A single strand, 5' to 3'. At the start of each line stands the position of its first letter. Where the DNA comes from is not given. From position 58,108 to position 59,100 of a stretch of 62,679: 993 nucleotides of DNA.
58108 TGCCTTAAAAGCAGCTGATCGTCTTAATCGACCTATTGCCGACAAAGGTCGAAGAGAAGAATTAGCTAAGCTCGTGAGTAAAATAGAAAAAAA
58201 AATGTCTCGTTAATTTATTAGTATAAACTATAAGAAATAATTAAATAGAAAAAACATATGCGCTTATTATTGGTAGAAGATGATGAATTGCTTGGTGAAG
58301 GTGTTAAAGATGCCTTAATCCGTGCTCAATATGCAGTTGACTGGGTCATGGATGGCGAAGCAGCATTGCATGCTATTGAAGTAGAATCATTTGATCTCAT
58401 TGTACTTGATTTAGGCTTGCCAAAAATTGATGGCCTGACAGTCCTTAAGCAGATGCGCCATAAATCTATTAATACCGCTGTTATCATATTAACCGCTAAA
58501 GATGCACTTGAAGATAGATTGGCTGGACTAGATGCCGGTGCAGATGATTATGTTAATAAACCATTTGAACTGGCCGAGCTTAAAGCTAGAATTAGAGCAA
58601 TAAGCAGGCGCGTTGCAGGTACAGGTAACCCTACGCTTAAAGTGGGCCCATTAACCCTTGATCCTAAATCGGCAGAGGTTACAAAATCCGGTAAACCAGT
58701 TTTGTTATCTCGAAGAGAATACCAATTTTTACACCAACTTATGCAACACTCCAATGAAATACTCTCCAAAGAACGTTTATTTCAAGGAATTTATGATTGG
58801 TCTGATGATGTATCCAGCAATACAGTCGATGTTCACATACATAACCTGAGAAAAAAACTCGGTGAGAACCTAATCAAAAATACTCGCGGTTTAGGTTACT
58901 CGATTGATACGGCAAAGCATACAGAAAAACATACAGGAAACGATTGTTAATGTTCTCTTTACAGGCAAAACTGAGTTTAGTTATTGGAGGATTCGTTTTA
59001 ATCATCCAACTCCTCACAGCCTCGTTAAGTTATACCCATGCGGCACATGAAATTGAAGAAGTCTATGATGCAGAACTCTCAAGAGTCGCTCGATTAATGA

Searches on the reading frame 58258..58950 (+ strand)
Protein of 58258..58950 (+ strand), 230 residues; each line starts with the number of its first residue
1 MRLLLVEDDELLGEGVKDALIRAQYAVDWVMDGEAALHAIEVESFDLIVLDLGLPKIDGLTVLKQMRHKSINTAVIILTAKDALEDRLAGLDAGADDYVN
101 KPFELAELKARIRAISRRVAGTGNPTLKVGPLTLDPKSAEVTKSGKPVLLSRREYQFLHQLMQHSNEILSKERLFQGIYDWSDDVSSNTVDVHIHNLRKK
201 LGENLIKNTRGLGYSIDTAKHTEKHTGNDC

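Call 7: search_protein_families(library=pfam, proteins=[window:58258-58950:+], max_evalue=0.01)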
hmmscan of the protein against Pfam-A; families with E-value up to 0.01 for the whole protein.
window:58258-58950:+ (230 aa): 4 families
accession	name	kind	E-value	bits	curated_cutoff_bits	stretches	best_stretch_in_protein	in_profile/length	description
PF00072.30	Response_reg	-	4.1e-29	101.4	30.2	1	4-113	2-111/111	Response regulator receiver domain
PF00486.34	Trans_reg_C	-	1.9e-21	76.3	26.2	1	145-215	1-76/77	Transcriptional regulatory protein, C terminal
PF00196.25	GerE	-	0.0021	18.1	23.5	0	184-202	28-46/57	Bacterial regulatory proteins, luxR family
PF23198.2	PDE8A_N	-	0.0025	18.2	29.6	1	10-82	20-94/147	PDE8A-like, N-terminal domain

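Call 8: search_protein_families(library=ncbifam, proteins=[window:58258-58950:+], max_evalue=0.001)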
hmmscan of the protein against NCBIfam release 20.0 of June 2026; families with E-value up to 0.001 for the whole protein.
window:58258-58950:+ (230 aa): 97 families (the best 25 are shown)
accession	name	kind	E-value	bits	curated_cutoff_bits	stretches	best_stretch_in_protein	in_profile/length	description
NF007928.2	PRK10643.1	equivalog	8.1e-72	241.4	330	1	1-215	1-215/216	two-component system response regulator PmrA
NF041734.1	resp_reg_RppA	equivalog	4.2e-61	206.2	250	1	1-216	1-227/229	two-component system response regulator RppA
NF007663.1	PRK10336.1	equivalog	1.5e-60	204.7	345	1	1-217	1-217/219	quorum sensing response regulator transcription factor QseB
NF012023.0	PRK15479.1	equivalog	3.8e-58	196.7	337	1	1-220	1-221/224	transcriptional regulator TctD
TIGR01387.1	cztR_silR_copR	subfamily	3.8e-51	173.8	279.2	1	3-215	1-217/218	heavy metal response regulator transcription factor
NF041733.1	resp_reg_CseB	equivalog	2.2e-49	167.9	350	1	2-216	2-226/228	two-component system response regulator CseB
TIGR02154.1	PhoB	equivalog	5e-49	166.6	296.2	1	2-216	4-225/226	phosphate regulon transcriptional regulator PhoB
NF045991.1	RespRegCtrARhodob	equivalog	1.2e-47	162.6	350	1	1-214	1-219/224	response regulator transcription factor CtrA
NF008296.0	PRK11083.1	equivalog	8.5e-47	159.5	273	1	2-217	5-226/228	two-component system response regulator CreB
NF008567.0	PRK11517.1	equivalog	2.5e-46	157.9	353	1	1-220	1-222/223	response regulator transcription factor HprR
NF040689.1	MtrAB_MtrA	equivalog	1e-45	155.8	300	1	4-215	2-217/219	MtrAB system response regulator MtrA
NF053854.1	RespRegPhoBBctds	equivalog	1.8e-45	155.1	270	1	3-216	1-224/225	two-component system response regulator PhoB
NF045944.1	ResRegRpaBCyano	equivalog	1.7e-43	148.7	330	1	5-216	2-227/229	response regulator transcription factor RpaB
NF051850.1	RespRegRprY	equivalog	8.1e-42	143.2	370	1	1-221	5-231/234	response regulator transcription factor RprY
NF007982.1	PRK10710.1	equivalog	8.8e-42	143.3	380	1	2-218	9-229/235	envelope stress response regulator BaeR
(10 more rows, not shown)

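Call 14: find_related_loci(query=window:58258-58947:+, collection=genome_contigs, flank=10000)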
Query window:58258-58947:+ (230 aa) in genome_contigs; peptide patterns used: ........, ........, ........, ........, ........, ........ (x = any residue, [..] = any of these).
600 stretches matched a pattern (row limit reached: there are more); 514 encode a relative of the query (tblastn E <= 1e-3); the best 80 are kept; 79 distinct loci.
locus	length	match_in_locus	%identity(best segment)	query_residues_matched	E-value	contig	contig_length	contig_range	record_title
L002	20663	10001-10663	43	1-219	8e-55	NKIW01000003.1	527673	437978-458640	MAG: Rhizobiales bacterium PAR1 NODE_37, whole genome shotgun sequence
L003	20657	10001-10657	42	1-217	1e-49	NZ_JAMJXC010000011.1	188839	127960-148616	Xanthobacter aminoxidans strain ATCC BAA-299 NODE_11_length_188839_cov_395.656662, whole genome shotgun sequence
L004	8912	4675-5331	42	1-217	2e-49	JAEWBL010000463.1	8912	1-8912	MAG: Proteobacteria bacterium isolate OH_PBB_249 k127_659578, whole genome shotgun sequence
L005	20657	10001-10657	42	1-217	5e-49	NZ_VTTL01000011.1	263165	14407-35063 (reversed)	Xanthobacter oligotrophicus strain 29k NODE_11_length_263165, whole genome shotgun sequence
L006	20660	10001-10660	36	2-218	2e-43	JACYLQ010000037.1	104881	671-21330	MAG: Calothrix sp. C42_A2020_038 NODE_599_length_104881_cov_85.038616, whole genome shotgun sequence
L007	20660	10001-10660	37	1-216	9e-43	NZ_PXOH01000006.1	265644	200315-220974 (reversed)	Aphanothece hegewaldii CCALA 016 NODE_17_length_265644_cov_71.0079_ID_74849, whole genome shotgun sequence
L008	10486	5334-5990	40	2-217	2e-42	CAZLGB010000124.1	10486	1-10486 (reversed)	MAG TPA_asm: uncultured Intrasporangiaceae bacterium isolate binchicken_co197_39 genome assembly, contig: NODE_11754_len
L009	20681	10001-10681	40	3-220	2e-41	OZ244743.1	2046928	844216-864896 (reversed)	MAG: Methylophagaceae bacterium isolate bc1f9cef-c68b-4201-a6a9-0d3f467c5090 genome assembly, chromosome: 1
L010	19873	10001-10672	36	1-217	5e-41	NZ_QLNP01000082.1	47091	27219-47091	Arthrobacter globiformis strain mrc11 320, whole genome shotgun sequence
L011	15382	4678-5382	40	2-228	6e-41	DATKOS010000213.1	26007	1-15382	MAG TPA_asm: Bryobacteraceae bacterium isolate SMAG_U14770 k141_2925850, whole genome shotgun sequence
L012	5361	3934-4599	37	2-218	3e-40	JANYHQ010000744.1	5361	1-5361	MAG: Acidimicrobiales bacterium isolate GL140_1_metabinner_83 GL140_1_k141_814168, whole genome shotgun sequence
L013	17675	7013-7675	40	3-214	8e-40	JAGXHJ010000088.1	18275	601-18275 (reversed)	MAG: Methylophaga sp. isolate LH_M6 k141_1111319, whole genome shotgun sequence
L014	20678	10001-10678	39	1-219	2e-39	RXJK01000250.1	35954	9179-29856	MAG: Hyphomicrobiales bacterium isolate AWTP1-13 sample_193_scaffold_297, whole genome shotgun sequence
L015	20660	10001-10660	34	2-214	2e-39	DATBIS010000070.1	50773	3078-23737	MAG TPA_asm: Actinomycetota bacterium isolate SMAG_U3900 k141_3159013, whole genome shotgun sequence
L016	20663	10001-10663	39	3-214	3e-39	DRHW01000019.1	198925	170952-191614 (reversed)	MAG TPA_asm: Methylophaga sp. isolate HyVt-379 HyVt-379_k145_363160, whole genome shotgun sequence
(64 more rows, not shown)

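Call 15: search_solved_structures(query=window:58258-58947:+, max_evalue=1e-20, show_alignments=3)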
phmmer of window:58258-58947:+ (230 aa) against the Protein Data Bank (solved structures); distinct sequences matched with E-value up to 1e-20: 41.
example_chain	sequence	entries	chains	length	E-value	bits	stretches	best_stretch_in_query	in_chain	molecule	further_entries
4s04_A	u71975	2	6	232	3.9e-48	167.4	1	1-225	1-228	DNA-binding transcriptional regulator BasR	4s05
8jo2_H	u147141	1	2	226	8.8e-48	166.3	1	1-223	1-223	DNA-binding transcriptional regulator BasR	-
1kgs_A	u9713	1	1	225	3.3e-44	154.6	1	2-214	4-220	DNA BINDING RESPONSE REGULATOR D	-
7lz9_A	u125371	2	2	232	2.3e-41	145.3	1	1-227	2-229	Putative two-component system response regulator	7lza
1ys6_A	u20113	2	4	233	1.1e-35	126.7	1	2-215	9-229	Transcriptional regulatory protein prrA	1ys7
5uic_A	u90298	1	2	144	4e-34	121.6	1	1-120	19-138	Two-component response regulator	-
2oqr_A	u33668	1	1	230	2.3e-32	115.8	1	3-216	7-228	Sensory transduction protein regX3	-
9ji3_J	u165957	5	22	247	6.8e-32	114.3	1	2-216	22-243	DNA-binding response regulator | Possible two component system response transcriptional positive regulator PhoP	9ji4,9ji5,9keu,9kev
3r0j_A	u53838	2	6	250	7e-32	114.3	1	2-216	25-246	POSSIBLE TWO COMPONENT SYSTEM RESPONSE TRANSCRIPTIONAL POSITIVE REGULATOR PHOP | Response regulator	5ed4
9dvt_R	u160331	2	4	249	9.2e-32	113.9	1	2-227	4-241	DNA-binding dual master transcriptional regulator RpaA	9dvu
3q9s_A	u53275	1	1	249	1.3e-30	110.2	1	2-203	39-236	DNA-binding response regulator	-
9ket_J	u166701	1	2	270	3.8e-30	108.6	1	45-216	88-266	Possible two component system response transcriptional positive regulator PhoP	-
8uvx_B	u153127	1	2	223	2.5e-29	105.9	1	1-205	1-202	DNA-binding response regulator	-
4b09_A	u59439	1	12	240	3.5e-29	105.5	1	2-214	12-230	TRANSCRIPTIONAL REGULATORY PROTEIN BAER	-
8uuz_A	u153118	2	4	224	8.5e-29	104.2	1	2-205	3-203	DNA-binding response regulator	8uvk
8gc6_A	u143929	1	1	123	4e-27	98.7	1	1-121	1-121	Response regulator protein CarR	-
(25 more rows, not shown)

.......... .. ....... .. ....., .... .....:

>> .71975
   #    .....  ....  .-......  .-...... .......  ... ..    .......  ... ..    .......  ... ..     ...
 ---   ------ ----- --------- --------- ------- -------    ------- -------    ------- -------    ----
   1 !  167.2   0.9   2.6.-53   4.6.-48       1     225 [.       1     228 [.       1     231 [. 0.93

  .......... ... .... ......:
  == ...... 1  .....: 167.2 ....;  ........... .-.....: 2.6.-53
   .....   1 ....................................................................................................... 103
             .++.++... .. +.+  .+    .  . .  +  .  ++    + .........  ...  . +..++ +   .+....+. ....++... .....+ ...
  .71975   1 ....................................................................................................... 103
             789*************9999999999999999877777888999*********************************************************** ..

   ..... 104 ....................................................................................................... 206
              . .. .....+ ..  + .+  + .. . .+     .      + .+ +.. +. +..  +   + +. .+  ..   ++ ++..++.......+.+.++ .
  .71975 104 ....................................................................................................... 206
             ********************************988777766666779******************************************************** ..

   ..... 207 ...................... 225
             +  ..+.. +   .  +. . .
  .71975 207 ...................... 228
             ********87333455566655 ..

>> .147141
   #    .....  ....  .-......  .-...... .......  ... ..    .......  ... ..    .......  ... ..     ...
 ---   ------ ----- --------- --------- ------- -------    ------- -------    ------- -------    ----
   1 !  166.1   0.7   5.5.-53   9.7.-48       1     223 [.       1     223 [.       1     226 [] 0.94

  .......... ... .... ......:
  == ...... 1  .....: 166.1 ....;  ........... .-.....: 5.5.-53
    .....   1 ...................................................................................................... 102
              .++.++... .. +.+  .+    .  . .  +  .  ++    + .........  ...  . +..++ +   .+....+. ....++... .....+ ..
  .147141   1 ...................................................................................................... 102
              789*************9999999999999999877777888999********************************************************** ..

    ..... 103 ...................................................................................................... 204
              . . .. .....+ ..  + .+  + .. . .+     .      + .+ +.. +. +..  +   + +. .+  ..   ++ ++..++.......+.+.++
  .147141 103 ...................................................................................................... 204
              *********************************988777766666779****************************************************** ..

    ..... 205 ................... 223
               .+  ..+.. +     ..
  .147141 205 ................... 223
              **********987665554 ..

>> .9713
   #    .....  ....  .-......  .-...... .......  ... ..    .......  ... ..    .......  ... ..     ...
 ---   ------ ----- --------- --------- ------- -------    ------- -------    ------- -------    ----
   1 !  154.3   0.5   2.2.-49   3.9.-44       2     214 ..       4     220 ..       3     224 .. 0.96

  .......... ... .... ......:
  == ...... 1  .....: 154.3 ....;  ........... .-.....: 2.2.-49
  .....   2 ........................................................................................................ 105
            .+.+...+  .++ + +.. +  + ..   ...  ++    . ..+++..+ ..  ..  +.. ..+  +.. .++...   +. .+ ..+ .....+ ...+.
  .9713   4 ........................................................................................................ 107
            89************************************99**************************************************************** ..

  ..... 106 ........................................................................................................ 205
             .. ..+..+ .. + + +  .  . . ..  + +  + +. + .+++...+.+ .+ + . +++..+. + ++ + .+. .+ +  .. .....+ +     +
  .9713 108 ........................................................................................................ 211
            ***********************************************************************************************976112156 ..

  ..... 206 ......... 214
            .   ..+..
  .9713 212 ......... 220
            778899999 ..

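Call 17: find_homologous_proteins(query=window:58258-58947:+, max_evalue=1e-30)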
Query window:58258-58947:+ (230 aa): 7821 proteins with E <= 1e-30 among 8000 candidates; the best 120 are listed.
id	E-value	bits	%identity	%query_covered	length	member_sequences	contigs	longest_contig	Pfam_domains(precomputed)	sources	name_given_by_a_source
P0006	6.3e-146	502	100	100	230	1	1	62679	PF00486.35,PF00072.31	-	-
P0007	6.3e-74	267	54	97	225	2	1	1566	PF00486.35,PF00072.31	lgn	-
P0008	6.5e-74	266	57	96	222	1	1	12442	PF00486.35,PF00072.31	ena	-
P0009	1.3e-73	266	57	94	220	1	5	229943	PF00486.35,PF00072.31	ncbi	-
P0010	2.2e-73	265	56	95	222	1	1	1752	PF00486.35,PF00072.31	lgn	-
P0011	5.2e-73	264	54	98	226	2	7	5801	PF00486.35,PF00072.31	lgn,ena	-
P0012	7.2e-73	263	56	94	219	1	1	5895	PF00486.35,PF00072.31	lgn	-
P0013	8.3e-73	263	55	94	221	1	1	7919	PF00486.35,PF00072.31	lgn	-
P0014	1.2e-72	262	56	94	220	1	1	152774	PF00486.35,PF00072.31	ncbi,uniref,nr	ncbi:DNA-binding response regulator [Hahella sp. CCB-MM4]|uniref:response regulator n=1 Tax=Hahella 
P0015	2.7e-72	261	56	94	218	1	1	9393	PF00486.35,PF00072.31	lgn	-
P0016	2.7e-72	261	55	94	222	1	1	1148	PF00486.35,PF00072.31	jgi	jgi:two-component system, OmpR family, response regulator QseB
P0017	3.8e-72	261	55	96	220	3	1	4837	PF00486.35,PF00072.31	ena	-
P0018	3.9e-72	261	55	96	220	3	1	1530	PF00486.35,PF00072.31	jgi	-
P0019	3.9e-72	261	55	96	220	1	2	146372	PF00486.35,PF00072.31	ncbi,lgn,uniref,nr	ncbi:response regulator [Pseudomonas cremoricolorata]|uniref:response regulator n=1 Tax=Pseudomonas 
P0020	5.4e-72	260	56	93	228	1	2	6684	PF00486.35,PF00072.31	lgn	-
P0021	5.5e-72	260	54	94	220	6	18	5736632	PF00486.35,PF00072.31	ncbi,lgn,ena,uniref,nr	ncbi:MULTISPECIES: response regulator [Pseudomonas]|uniref:Response regulator n=1 Tax=Pseudomonas do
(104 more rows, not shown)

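Call 28: find_encoding_contigs(protein=P0009, flank=10000, max_places=3)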
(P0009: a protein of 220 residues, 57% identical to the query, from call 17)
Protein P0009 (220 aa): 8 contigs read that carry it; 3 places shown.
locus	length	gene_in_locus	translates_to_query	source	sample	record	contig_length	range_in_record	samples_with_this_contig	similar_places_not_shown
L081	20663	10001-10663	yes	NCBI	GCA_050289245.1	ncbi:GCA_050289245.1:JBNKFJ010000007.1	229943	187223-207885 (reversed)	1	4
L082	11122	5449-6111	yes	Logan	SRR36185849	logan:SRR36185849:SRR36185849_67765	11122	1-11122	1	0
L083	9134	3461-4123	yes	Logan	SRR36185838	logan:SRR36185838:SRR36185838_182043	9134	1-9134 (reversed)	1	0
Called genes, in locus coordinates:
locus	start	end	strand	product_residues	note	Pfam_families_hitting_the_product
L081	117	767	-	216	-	-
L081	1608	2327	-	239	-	-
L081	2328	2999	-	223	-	PF12973:Cupin_7, PF07883:Cupin_2 (faint), PF12973:Cupin_7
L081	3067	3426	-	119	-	-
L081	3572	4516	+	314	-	PF00126:HTH_1, PF03466:LysR_substrate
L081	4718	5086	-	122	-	-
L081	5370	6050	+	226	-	PF12261:T_hemolysin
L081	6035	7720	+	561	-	PF00501:AMP-binding, PF23562:AMP-binding_C_3 (weak)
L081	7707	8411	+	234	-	PF14518:Haem_oxygenas_2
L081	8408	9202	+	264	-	PF00106:adh_short, PF08659:KR, PF13561:adh_short_C2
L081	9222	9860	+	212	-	PF13428:TPR_14 (faint), PF13431:TPR_17 (faint), PF13432:TPR_16 (faint), PF07719:TPR_2 (faint), PF13181:TPR_8 (faint), PF14559:TPR_19 (weak)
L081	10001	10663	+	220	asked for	PF00072:Response_reg, PF00486:Trans_reg_C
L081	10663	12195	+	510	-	PF08521:2CSK_N (faint), PF26769:HAMP_PhoQ, PF00512:HisKA (weak), PF02518:HATPase_c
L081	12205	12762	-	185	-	PF04191:PEMT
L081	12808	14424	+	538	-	PF01645:Glu_synthase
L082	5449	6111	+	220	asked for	PF00072:Response_reg, PF00486:Trans_reg_C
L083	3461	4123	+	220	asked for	PF00072:Response_reg, PF00486:Trans_reg_C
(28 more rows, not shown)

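Call 29: find_encoding_contigs(protein=P0008, flank=10000, max_places=2)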
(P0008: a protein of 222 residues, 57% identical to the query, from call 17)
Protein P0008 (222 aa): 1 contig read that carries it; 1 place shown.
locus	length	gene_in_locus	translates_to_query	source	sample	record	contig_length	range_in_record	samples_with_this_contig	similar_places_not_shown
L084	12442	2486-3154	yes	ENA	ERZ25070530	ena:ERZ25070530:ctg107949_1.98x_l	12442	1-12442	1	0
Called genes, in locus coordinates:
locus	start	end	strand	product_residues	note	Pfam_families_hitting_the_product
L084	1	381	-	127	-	?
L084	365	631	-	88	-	PF05016:ParE_toxin (faint)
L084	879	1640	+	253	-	-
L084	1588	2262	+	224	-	-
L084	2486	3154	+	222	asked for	PF00072:Response_reg, PF00486:Trans_reg_C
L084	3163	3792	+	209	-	PF08521:2CSK_N (weak)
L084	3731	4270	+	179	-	PF26769:HAMP_PhoQ (weak), PF00512:HisKA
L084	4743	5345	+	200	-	PF08496:Peptidase_S49_N, PF01343:Peptidase_S49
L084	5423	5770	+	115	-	PF01343:Peptidase_S49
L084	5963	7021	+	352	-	PF01548:DEDD_Tnp_IS110, PF02371:Transposase_20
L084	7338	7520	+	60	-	-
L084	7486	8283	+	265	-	PF01545:Cation_efflux, PF16916:ZT_dimer (weak)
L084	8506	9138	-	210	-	PF01502:PRA-CH, PF01503:PRA-PH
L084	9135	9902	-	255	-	PF00977:His_biosynth, PF01207:Dus (weak)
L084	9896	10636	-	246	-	PF00977:His_biosynth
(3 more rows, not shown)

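Call 43: find_encoding_contigs(protein=P0021, flank=8000, max_places=2)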
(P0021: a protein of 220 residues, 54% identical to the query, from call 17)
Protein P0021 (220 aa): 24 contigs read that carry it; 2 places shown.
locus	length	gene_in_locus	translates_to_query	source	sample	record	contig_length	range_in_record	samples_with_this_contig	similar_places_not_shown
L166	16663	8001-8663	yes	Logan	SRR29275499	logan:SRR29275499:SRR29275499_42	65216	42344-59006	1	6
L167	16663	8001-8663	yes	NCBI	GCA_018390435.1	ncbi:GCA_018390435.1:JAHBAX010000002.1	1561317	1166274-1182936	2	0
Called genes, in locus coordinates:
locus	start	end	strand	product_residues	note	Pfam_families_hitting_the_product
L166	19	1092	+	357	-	PF08240:ADH_N, PF16912:Glu_dehyd_C (weak), PF00107:ADH_zinc_N, PF13602:ADH_zinc_N_2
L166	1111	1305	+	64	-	-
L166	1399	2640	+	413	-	PF02308:MgtC, PF13194:DUF4010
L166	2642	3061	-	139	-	PF20398:DUF6691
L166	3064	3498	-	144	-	PF04143:Sulf_transp (faint)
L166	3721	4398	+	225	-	PF12261:T_hemolysin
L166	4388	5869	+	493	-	PF00501:AMP-binding, PF23562:AMP-binding_C_3 (weak)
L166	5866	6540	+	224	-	PF14518:Haem_oxygenas_2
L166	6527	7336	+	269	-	PF00106:adh_short, PF08659:KR, PF13561:adh_short_C2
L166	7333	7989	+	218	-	PF13428:TPR_14 (faint), PF00515:TPR_1 (faint), PF07719:TPR_2 (faint), PF13181:TPR_8 (faint), PF13371:TPR_9 (faint), PF13414:TPR_11 (faint), PF13432:TPR_16 (weak), PF14559:TPR_19, +1 more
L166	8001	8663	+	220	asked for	PF00072:Response_reg, PF00486:Trans_reg_C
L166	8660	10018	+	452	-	PF08521:2CSK_N (faint), PF26769:HAMP_PhoQ, PF00512:HisKA, PF13581:HATPase_c_2, PF02518:HATPase_c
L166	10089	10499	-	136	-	-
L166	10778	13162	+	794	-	PF12607:DUF3772, PF00924:MS_channel_2nd, PF21082:MS_channel_3rd (weak)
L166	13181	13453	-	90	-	PF13670:PepSY_2, PF03413:PepSY (faint)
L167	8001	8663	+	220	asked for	PF00072:Response_reg, PF00486:Trans_reg_C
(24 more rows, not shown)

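Call 44: find_encoding_contigs(protein=P0014, flank=8000, max_places=1)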
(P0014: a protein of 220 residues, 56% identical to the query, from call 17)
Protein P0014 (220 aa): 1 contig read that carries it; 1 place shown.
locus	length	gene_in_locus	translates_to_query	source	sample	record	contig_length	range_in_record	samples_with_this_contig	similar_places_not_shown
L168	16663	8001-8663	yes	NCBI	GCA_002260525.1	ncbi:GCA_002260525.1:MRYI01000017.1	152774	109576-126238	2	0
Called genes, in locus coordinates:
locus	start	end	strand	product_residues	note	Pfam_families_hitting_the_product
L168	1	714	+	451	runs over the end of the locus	PF06808:DctM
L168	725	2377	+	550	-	PF01144:CoA_trans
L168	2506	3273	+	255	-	PF06035:Peptidase_C93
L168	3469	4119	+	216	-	PF12261:T_hemolysin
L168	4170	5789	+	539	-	PF00501:AMP-binding, PF23562:AMP-binding_C_3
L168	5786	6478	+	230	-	PF14518:Haem_oxygenas_2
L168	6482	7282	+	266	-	PF00106:adh_short, PF01370:Epimerase (weak), PF08659:KR, PF13561:adh_short_C2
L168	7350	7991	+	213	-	PF13431:TPR_17 (faint), PF13424:TPR_12 (faint), PF13428:TPR_14 (faint), PF13432:TPR_16 (faint), PF07719:TPR_2 (faint), PF13181:TPR_8 (faint), PF14559:TPR_19 (weak)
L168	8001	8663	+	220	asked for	PF00072:Response_reg, PF00486:Trans_reg_C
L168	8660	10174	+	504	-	PF08521:2CSK_N (weak), PF26769:HAMP_PhoQ, PF00512:HisKA (weak), PF02518:HATPase_c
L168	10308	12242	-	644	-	PF02743:dCache_1, PF17201:Cache_3-Cache_2 (weak), PF00672:HAMP, PF00015:MCPsignal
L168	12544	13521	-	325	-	PF08240:ADH_N, PF00107:ADH_zinc_N, PF13602:ADH_zinc_N_2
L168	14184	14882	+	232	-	PF00072:Response_reg, PF00486:Trans_reg_C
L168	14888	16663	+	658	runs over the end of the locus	PF00512:HisKA, PF02518:HATPase_c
